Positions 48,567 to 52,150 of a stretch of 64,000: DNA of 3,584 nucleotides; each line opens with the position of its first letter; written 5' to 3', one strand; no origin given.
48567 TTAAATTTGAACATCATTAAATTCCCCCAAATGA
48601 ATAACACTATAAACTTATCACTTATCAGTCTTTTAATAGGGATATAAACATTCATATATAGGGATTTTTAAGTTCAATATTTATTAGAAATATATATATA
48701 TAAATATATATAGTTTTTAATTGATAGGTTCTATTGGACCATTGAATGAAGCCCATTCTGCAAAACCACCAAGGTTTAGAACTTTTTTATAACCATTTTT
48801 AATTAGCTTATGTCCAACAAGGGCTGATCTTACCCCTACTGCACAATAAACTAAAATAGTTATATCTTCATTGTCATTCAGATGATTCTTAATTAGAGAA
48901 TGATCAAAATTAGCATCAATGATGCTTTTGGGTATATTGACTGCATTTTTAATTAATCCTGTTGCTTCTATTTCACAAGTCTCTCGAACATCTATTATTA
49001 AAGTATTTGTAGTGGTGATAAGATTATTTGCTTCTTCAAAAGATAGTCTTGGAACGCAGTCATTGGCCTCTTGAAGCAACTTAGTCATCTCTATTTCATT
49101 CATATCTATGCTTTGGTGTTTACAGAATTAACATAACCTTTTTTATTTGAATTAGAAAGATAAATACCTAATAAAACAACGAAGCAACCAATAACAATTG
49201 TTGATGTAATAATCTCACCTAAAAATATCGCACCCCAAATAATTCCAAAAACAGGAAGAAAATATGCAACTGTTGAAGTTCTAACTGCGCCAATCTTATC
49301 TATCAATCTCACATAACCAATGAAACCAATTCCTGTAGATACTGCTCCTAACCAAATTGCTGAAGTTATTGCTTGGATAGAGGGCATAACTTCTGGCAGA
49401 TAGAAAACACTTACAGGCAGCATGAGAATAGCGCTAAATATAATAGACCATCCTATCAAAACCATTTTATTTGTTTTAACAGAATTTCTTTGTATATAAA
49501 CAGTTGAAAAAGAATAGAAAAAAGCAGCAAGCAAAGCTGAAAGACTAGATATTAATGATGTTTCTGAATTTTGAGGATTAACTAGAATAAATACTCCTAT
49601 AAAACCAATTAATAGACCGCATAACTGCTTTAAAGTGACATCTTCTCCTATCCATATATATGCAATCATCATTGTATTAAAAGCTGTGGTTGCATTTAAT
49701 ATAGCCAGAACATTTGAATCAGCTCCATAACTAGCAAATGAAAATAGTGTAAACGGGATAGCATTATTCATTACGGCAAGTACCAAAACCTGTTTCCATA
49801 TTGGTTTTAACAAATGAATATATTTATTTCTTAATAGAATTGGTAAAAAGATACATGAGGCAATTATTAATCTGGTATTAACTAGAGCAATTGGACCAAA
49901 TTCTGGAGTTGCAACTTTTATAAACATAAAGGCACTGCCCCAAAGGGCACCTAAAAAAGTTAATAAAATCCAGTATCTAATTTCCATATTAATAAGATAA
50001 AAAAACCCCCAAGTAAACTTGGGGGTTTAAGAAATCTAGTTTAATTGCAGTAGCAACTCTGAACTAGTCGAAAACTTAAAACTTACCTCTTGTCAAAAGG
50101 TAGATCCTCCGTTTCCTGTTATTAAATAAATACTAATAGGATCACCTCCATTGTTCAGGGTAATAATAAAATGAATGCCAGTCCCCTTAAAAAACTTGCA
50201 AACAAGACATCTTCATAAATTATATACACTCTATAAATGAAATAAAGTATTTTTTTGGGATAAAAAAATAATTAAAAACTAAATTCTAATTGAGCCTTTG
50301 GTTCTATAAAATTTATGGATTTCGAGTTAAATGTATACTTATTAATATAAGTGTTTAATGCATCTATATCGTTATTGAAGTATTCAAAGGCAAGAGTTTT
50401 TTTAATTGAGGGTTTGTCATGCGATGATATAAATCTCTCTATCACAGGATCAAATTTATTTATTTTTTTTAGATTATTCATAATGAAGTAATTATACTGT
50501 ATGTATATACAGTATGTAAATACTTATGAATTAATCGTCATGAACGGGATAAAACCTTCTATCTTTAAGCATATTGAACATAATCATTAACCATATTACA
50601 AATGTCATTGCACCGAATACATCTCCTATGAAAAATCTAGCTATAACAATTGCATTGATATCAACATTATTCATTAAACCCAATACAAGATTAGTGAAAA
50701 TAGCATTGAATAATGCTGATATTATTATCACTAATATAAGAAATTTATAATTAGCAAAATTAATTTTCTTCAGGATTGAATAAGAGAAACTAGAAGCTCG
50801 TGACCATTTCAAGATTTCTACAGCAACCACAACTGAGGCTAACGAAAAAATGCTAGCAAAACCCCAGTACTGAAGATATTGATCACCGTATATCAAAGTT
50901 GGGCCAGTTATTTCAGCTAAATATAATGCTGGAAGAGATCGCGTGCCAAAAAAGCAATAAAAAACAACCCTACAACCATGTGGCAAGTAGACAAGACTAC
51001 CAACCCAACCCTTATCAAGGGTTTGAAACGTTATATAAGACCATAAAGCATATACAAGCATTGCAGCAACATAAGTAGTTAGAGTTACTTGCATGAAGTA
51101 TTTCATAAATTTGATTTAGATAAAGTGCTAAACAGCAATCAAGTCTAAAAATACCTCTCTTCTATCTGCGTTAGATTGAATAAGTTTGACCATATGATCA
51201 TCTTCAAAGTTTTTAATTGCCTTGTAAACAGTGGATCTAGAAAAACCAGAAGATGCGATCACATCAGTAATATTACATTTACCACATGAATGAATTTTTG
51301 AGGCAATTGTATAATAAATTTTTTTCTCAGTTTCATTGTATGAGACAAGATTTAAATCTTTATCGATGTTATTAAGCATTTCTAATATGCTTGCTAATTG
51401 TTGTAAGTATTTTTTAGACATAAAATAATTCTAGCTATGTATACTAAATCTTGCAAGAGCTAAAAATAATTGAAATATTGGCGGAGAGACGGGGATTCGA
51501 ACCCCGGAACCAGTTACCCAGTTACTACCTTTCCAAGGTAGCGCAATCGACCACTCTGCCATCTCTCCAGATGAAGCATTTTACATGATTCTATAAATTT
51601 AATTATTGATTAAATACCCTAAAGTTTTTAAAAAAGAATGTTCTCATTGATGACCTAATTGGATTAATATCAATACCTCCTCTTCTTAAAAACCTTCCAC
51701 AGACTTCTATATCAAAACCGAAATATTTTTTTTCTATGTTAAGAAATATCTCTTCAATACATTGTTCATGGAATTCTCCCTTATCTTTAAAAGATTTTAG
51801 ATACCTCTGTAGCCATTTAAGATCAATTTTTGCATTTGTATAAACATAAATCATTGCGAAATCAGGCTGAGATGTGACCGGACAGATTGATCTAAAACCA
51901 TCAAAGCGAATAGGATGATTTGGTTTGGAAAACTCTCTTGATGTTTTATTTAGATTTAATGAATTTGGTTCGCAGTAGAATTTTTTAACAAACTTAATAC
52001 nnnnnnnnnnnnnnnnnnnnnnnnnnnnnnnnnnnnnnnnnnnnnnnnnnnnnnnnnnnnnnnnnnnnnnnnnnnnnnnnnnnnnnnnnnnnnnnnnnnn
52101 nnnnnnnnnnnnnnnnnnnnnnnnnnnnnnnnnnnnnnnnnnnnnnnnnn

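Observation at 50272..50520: Near-consensus LexA box embedded in a strong promoter that drives an orphan 69-aa ORF: candidate new SOS gene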

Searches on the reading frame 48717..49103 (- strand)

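Call 7: search_protein_families(library=pfam, proteins=[window:48717-49103:-], max_evalue=1)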
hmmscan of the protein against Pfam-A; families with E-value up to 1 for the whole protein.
window:48717-49103:- (128 aa): 1 family
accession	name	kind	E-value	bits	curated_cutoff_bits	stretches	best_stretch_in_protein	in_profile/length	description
PF00581.25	Rhodanese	-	7.9e-15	55.6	22.2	1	22-119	2-101/102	Rhodanese-like domain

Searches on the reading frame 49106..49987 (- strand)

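Call 7: search_protein_families(library=pfam, proteins=[window:49106-49987:-], max_evalue=1)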
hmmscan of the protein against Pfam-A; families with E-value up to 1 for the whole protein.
window:49106-49987:- (293 aa): 1 family
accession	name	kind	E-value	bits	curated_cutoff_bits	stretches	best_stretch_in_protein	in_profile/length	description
PF00892.27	EamA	-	7.9e-38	130.2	28.2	2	5-136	2-134/135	EamA-like transporter family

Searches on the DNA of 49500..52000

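Call 12: search_rna_families(source=window, start=49500, end=52000, threshold=evalue, max_evalue=10)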
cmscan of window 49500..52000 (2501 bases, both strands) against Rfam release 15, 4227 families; matches with E-value up to 10: 20.
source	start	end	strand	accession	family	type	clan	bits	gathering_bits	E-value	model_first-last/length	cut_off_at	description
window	51482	51568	-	RF00005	tRNA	Gene; tRNA;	CL00001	57.5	29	3.4e-11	1-71/71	no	tRNA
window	51482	51517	+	RF04351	Plastid-psbl-rps4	Cis-reg;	-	28.8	68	0.0024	1-53/53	no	Plastid-psbl-rps4 3UTR RNA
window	49962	50060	-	RF01770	rimP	Cis-reg; leader;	-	26.4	47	0.18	1-102/102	no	Gammaprotebacteria rimP leader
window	49996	50090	-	RF01772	rnk_pseudo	Cis-reg; leader;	-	25.4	55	0.18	1-108/108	no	Pseudomonas rnk leader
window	50464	50549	+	RF00474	snosnR57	Gene; snRNA; snoRNA; CD-box;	-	22.9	50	2.6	1-95/95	no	Small nucleolar RNA snR57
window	49997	50092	-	RF01859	Phe_leader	Cis-reg; leader;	-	21.6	55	1.6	1-125/125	no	Phenylalanine leader peptide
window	50476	50553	+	RF01694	Bacteroides-1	Gene; sRNA;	-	20.5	43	2.3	1-82/82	no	Bacteroides-1 RNA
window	51483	51534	-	RF01684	mascRNA-menRNA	Gene;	-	19.7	42.5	0.98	1-56/56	no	MALAT1-associated small cytoplasmic RNA/MEN beta RNA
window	51449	51579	-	RF02223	sX4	Gene; sRNA;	-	19.5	70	0.32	1-167/167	no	Proteobacterial sRNA sX4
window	50194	50254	+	RF02580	tsr31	Gene; sRNA;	-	19.5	50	6.2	1-70/70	no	S. aureus tsr31 small RNA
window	49982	50058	-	RF02621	BSnc120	Gene; sRNA;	-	19.4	114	0.55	1-88/88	no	Brucella sRNA 120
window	51682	51732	+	RF00097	snoR71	Gene; snRNA; snoRNA; CD-box;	-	19.2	40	1.5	50-100/107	no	Plant small nucleolar RNA R71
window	49998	50043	-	RF02399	NsiR1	Gene; sRNA;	-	18.6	39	1.6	1-60/60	no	Nitrogen stress-induced RNA 1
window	49998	50097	-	RF01456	VrrA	Gene; antisense;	-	18.2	50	6.4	1-140/140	no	Vibrio regulatory RNA of OmpA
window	51591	51655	+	RF01504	Afu_254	Gene; sRNA;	-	18.2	60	7.4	1-158/158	no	A. fumigatus sRNA Afu_254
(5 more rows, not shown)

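Call 47: search_rna_families(source=window, start=49990, end=50240, threshold=evalue, max_evalue=10, show_alignments=2)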
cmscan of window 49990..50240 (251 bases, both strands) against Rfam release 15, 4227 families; matches with E-value up to 10: 22.
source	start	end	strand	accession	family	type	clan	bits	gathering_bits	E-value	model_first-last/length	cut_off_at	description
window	49998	50126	-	RF02452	ncr1575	Gene; sRNA;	-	30.7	60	0.0062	1-212/212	no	Bacillus sRNA ncr1575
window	49996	50090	-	RF01772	rnk_pseudo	Cis-reg; leader;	-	25.4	55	0.018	1-108/108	no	Pseudomonas rnk leader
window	49996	50102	-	RF00515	PyrR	Cis-reg;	-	23.5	54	0.27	1-115/115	no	PyrR binding site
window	49997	50092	-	RF01859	Phe_leader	Cis-reg; leader;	-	21.6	55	0.16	1-125/125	no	Phenylalanine leader peptide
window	49998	50046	-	RF02399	NsiR1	Gene; sRNA;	-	19.1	39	0.13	1-60/60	no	Nitrogen stress-induced RNA 1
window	49990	50060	-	RF01770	rimP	Cis-reg; leader;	-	18.7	47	0.8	1-71/102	3'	Gammaprotebacteria rimP leader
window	49990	50057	-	RF02732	JA04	Gene; sRNA;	-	18.7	81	2.3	1-81/81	no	Aggregatibacter sRNA JA04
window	49999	50075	+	RF04335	Plastid-rpl20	Cis-reg;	-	18.2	53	2.6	1-80/80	no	Plastid-rpl20 3UTR RNA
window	49990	50117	-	RF00557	L10_leader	Cis-reg; leader;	-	17.8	44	0.69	1-138/138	no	Ribosomal protein L10 leader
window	49990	50032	+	RF02450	ncr1175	Gene; sRNA;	-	17.3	60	0.71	61-110/110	5'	Bacillus sRNA ncr1175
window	49990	50045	-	RF02362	Yfr10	Gene; sRNA;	-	17.2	43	3.5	1-78/78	no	Cyanobacterial functional RNA 10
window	49997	50100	-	RF00021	Spot_42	Gene; sRNA;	-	17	80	0.5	1-115/115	no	Spot 42 RNA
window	49999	50045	-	RF01489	sbrA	Gene; sRNA;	-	16.6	45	0.53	1-71/71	no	Listeria sRNA sbrA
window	50001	50099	-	RF02573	LLnc147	Gene; sRNA;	-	16.5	127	1.4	1-102/102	no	Lactococcus lactis non-coding RNA 147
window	50004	50110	-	RF00198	SL1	Gene;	CL00020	16.3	75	1.2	1-103/103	no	SL1 RNA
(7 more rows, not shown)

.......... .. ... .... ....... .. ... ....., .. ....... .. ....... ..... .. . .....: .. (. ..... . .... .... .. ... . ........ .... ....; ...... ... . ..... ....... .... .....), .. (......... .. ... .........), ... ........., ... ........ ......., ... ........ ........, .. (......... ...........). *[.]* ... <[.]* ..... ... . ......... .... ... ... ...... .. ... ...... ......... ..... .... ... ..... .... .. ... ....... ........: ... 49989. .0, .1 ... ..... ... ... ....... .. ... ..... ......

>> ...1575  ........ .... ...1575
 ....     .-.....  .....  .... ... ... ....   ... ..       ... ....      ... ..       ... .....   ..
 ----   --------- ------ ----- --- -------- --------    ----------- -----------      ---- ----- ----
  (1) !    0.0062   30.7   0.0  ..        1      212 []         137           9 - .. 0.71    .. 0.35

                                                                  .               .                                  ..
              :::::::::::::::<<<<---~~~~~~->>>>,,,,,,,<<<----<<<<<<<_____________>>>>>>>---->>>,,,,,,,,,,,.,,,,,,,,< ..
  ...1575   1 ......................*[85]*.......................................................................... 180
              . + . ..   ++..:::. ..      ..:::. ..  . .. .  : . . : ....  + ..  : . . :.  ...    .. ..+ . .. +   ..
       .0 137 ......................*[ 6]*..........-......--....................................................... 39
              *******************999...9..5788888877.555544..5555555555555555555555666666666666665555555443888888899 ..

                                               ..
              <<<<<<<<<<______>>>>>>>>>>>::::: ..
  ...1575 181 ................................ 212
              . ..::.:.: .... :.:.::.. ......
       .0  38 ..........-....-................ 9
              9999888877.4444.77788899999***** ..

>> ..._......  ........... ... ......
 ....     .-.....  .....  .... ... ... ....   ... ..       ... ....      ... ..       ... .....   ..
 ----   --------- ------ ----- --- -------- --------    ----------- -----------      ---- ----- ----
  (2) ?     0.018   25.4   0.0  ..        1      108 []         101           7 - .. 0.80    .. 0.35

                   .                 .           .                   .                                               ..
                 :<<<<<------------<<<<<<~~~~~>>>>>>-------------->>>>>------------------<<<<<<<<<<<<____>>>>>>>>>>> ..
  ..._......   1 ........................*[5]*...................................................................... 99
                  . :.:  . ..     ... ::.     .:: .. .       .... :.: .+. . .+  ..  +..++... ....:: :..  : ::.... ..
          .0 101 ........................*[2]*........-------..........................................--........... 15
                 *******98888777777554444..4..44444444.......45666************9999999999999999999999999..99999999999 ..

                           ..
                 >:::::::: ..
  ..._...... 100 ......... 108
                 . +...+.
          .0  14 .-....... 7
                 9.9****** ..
